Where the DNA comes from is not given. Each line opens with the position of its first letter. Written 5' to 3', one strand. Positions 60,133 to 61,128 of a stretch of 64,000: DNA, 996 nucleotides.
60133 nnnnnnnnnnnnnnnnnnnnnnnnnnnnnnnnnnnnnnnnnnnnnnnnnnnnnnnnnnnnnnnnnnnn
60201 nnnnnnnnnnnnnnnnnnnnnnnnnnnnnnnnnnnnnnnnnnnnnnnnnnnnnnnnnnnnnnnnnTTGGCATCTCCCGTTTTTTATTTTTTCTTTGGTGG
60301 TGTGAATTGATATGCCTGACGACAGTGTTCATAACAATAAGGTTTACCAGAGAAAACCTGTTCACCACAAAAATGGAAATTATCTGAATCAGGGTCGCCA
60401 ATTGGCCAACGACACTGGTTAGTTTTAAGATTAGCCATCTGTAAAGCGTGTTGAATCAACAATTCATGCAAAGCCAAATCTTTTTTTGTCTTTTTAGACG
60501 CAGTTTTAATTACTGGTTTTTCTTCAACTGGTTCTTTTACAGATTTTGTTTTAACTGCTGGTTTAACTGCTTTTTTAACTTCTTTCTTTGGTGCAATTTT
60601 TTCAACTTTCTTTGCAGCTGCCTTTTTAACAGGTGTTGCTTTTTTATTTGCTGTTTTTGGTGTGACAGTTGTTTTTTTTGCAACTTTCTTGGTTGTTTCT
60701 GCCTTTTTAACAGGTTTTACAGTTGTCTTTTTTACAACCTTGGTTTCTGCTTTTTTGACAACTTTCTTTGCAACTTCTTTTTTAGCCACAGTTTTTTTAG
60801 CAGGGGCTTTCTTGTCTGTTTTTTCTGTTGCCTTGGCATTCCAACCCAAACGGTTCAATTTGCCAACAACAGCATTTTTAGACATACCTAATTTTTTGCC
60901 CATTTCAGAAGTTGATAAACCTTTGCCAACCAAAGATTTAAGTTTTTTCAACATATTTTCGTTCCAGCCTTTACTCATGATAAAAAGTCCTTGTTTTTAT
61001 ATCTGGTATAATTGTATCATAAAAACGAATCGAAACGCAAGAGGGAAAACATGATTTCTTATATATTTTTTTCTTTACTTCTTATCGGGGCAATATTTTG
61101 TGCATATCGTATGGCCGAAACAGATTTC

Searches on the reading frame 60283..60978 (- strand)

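Call 58: search_protein_families(library=pfam, max_evalue=0.001, proteins=[window:60283-60978:-])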
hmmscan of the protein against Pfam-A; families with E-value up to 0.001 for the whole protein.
window:60283-60978:- (231 aa): 2 families
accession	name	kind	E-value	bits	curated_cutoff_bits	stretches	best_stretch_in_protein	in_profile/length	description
PF07750.17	GcrA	-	7.3e-31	108.1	26.9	2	124-226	66-148/155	GcrA cell cycle regulator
PF07382.16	HC2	-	1.5e-05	25.6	40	1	50-164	19-144/194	Histone H1-like nucleoprotein HC2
